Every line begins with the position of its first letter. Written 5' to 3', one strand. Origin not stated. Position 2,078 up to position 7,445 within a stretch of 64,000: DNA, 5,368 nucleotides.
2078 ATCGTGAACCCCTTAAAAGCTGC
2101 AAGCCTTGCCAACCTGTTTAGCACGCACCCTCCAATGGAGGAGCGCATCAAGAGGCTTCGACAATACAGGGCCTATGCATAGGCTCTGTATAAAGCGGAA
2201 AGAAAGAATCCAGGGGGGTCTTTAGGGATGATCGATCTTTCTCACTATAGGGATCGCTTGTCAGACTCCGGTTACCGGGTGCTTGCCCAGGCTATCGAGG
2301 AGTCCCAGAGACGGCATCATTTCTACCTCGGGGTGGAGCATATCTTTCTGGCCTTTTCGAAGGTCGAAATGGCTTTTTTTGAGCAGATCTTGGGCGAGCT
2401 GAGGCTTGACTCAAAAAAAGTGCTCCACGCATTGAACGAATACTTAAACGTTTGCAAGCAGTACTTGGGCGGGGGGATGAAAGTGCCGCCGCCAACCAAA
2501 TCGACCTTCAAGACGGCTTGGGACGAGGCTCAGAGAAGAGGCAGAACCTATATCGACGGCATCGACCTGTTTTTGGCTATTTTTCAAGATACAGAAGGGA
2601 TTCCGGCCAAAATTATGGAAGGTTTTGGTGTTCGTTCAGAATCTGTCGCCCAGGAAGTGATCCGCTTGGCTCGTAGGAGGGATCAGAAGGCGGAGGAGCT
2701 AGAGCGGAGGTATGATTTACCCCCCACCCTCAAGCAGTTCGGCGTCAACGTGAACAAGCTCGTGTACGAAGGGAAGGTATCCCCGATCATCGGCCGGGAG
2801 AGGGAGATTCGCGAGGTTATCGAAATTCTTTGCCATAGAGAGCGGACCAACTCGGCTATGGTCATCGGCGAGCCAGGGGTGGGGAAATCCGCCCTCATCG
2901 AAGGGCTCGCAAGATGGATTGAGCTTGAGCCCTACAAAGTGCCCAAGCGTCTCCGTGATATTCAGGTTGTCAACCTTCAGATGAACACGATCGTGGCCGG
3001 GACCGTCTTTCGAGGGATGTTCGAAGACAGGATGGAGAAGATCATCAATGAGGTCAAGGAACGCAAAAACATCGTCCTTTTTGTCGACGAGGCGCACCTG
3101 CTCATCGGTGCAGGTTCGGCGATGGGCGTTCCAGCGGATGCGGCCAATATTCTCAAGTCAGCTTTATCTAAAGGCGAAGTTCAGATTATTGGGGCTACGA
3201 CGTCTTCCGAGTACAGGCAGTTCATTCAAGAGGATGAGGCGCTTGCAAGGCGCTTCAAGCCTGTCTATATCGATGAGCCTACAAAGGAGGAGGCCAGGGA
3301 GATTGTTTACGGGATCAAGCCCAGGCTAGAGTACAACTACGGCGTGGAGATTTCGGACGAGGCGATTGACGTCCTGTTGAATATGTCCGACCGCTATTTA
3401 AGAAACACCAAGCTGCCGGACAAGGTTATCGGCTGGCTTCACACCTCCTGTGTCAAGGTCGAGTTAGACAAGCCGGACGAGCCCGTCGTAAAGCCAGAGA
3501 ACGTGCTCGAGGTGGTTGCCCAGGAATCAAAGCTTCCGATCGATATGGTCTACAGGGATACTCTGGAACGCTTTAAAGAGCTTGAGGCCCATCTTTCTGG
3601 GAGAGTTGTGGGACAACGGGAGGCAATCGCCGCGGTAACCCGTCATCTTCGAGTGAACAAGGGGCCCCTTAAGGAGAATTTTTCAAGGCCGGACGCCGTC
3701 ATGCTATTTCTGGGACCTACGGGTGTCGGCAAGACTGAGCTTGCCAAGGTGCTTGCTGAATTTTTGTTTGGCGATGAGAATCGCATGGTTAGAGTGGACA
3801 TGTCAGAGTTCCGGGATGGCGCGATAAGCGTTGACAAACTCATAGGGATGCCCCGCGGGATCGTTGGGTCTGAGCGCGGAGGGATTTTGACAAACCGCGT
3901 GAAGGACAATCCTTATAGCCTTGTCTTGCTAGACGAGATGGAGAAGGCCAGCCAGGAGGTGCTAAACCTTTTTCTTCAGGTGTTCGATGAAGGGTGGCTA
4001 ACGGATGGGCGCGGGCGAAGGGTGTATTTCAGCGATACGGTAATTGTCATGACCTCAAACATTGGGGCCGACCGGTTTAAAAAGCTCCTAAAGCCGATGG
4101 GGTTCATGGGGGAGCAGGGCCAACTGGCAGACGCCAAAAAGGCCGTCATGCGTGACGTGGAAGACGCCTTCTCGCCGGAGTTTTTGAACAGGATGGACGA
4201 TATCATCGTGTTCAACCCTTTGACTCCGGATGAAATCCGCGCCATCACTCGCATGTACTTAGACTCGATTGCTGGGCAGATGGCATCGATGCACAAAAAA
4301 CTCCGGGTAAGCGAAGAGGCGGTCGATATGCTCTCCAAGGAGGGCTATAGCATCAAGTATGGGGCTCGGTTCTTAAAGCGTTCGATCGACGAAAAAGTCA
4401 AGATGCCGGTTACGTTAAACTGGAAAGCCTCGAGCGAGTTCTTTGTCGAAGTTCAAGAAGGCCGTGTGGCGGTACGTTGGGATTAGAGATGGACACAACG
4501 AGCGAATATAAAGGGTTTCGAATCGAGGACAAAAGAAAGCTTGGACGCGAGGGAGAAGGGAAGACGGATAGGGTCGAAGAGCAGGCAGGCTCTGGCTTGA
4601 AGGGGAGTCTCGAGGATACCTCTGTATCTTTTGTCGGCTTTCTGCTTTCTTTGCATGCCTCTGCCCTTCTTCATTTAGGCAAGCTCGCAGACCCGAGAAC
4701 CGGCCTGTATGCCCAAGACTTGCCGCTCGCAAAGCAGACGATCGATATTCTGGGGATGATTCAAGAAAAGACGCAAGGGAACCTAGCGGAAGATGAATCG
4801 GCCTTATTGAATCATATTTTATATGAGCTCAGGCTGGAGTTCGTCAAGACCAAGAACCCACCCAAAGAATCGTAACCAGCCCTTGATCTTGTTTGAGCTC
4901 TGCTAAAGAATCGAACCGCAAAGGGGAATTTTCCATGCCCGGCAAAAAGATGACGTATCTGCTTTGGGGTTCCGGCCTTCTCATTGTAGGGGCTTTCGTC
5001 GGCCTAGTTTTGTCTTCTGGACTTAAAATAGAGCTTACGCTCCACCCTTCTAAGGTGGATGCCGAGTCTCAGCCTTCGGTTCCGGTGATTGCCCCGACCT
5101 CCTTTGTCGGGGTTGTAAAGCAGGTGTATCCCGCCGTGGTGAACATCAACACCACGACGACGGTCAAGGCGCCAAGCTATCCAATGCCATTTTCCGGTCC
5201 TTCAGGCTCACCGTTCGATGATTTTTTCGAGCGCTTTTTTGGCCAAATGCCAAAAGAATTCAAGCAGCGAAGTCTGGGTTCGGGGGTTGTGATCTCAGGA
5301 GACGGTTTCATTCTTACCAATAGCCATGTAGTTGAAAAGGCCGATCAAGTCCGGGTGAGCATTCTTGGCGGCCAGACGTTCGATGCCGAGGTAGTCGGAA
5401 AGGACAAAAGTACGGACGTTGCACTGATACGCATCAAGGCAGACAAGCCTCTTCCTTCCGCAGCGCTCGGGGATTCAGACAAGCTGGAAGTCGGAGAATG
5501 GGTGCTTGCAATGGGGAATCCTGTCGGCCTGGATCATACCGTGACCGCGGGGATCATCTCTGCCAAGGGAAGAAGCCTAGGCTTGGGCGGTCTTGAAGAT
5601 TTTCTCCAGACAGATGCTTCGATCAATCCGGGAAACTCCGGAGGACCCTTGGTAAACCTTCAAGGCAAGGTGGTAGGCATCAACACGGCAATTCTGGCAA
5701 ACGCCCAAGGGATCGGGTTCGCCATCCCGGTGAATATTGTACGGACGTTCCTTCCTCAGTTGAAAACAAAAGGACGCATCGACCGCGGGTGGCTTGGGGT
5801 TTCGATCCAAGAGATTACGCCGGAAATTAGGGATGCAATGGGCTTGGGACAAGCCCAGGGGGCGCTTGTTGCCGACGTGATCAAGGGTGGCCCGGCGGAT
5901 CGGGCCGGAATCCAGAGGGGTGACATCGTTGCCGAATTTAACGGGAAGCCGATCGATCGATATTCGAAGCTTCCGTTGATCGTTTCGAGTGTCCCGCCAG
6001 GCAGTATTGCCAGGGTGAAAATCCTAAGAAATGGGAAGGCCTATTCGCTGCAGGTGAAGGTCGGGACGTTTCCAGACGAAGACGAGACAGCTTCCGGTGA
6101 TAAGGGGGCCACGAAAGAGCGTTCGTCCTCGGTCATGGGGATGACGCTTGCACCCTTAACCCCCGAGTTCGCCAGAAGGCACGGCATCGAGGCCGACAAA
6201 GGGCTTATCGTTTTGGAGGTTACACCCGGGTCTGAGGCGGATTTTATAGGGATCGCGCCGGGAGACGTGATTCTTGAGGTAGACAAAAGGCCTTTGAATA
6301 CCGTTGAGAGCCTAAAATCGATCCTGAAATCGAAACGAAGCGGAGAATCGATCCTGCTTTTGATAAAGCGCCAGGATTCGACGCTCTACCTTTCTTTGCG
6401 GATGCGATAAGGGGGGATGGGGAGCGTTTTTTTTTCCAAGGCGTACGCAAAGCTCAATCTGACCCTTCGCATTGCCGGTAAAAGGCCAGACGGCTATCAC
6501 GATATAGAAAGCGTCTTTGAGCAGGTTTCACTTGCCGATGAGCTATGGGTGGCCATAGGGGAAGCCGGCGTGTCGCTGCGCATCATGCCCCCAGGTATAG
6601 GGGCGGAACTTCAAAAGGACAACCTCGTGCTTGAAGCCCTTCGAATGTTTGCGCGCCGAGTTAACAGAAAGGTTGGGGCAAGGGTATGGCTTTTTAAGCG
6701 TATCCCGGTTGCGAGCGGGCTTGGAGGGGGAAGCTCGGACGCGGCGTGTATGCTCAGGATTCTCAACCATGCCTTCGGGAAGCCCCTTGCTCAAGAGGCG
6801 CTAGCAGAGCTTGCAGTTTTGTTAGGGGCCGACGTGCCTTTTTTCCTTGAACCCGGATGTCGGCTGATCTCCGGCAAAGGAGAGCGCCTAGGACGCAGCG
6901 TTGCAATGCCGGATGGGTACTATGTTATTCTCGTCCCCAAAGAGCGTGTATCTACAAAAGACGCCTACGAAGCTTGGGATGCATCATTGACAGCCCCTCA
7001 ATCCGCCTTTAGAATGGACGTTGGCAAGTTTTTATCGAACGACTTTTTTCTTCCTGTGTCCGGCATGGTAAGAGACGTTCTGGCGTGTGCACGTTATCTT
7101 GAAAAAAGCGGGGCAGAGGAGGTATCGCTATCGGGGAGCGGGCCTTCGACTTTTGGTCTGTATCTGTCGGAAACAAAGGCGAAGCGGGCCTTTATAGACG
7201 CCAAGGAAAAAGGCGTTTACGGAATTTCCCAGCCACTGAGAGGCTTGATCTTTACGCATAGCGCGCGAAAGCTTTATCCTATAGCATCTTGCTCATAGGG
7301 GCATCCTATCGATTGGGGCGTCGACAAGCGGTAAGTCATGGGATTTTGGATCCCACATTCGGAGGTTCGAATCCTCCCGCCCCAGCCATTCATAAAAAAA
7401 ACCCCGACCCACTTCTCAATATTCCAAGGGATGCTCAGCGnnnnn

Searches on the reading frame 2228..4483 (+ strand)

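Call 71: search_protein_families(library=pfam, proteins=[window:2228-4483:+], max_evalue=0.00001)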
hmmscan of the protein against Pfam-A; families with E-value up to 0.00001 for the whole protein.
window:2228-4483:+ (752 aa): 13 families
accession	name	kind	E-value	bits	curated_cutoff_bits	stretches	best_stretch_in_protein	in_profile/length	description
PF07724.20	AAA_2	-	3.4e-51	174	27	1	488-659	2-166/166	AAA domain (Cdc48 subfamily)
PF00004.35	AAA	-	9.3e-19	68.6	21.2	1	211-329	2-111/131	ATPase family associated with various cellular activities (AAA)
PF02861.25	Clp_N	-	9.8e-15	54.9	20.7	1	22-73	1-52/53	Clp amino terminal domain, pathogenicity island component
PF17871.7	AAA_lid_9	-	6.5e-13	48.9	22.8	1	353-420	2-69/104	AAA lid domain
PF13401.12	AAA_22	-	2.4e-12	47.7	27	0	206-321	4-119/130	AAA domain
PF10431.15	ClpB_D2-small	-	2.9e-12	46.9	21.9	1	665-728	1-64/81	C-terminal, D2-small domain, of ClpB protein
PF13191.12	AAA_16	-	3e-11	44.5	32.6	1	187-230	2-47/167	AAA ATPase domain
PF07728.20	AAA_5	-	6e-11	42.9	22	1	492-614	2-125/139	AAA domain (dynein-related subfamily)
PF01637.24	ATPase_2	-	5.6e-10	39.9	33.2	1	190-360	4-191/225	ATPase domain predominantly from Archaea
PF20720.3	nSTAND3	-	1.6e-07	31.6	27.2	0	195-246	8-55/155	Novel STAND NTPase 3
PF05621.17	TniB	-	1.6e-06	28.1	22.4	0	203-348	31-184/189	Bacterial TniB protein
PF20703.3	nSTAND1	-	3.7e-06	27.3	27.1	0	189-362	18-198/379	Novel STAND NTPase 1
PF00158.32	Sigma54_activat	-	3.9e-06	27.1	20.2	0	486-593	19-124/168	Sigma-54 interaction domain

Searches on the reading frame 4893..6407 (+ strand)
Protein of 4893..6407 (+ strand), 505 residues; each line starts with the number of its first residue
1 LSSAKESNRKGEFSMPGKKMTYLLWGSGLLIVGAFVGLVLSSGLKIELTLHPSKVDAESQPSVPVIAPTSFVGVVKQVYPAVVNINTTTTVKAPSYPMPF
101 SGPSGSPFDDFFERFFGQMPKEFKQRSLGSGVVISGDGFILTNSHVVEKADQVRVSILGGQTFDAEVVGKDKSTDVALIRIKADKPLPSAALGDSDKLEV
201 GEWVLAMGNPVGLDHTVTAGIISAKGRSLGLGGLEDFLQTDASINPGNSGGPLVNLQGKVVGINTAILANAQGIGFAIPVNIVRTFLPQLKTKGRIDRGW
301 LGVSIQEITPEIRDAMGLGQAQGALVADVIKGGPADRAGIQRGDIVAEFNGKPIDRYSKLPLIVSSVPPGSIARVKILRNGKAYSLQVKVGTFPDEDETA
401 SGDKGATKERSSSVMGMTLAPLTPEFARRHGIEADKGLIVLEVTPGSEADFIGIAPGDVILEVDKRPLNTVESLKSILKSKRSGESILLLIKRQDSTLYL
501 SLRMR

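Call 71: search_protein_families(library=pfam, proteins=[window:4893-6407:+], max_evalue=0.00001)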
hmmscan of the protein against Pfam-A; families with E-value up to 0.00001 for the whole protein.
window:4893-6407:+ (505 aa): 5 families
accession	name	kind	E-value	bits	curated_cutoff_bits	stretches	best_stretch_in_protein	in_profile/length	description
PF13365.12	Trypsin_2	-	1.7e-35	123.3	27.6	1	129-263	1-144/144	Trypsin-like peptidase domain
PF13180.12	PDZ_2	-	5.4e-24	84.7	27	2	300-390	2-80/80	PDZ domain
PF00089.32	Trypsin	-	4.6e-20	72.8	20.6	1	128-285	26-218/220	Trypsin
PF00595.29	PDZ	-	7.2e-19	68.4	23.2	2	297-360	8-63/81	PDZ domain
PF17820.7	PDZ_6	-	1e-18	67.2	27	2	326-360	2-36/54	PDZ domain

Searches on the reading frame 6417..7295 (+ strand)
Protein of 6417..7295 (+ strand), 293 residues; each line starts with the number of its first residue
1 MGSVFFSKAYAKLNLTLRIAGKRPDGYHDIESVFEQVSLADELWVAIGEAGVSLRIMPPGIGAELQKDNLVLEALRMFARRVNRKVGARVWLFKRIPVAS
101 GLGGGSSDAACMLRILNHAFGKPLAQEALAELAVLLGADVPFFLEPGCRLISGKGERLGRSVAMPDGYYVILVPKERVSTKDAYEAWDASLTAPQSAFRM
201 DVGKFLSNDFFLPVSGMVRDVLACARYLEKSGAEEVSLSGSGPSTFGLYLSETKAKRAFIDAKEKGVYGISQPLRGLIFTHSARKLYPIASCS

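Call 71: search_protein_families(library=pfam, proteins=[window:6417-7295:+], max_evalue=0.00001)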
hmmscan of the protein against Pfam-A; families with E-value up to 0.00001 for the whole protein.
window:6417-7295:+ (293 aa): 1 family
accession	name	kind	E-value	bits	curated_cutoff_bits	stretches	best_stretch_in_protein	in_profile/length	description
PF00288.32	GHMP_kinases_N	-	1.3e-15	57.8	22.3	1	69-144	1-84/87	GHMP kinases N terminal domain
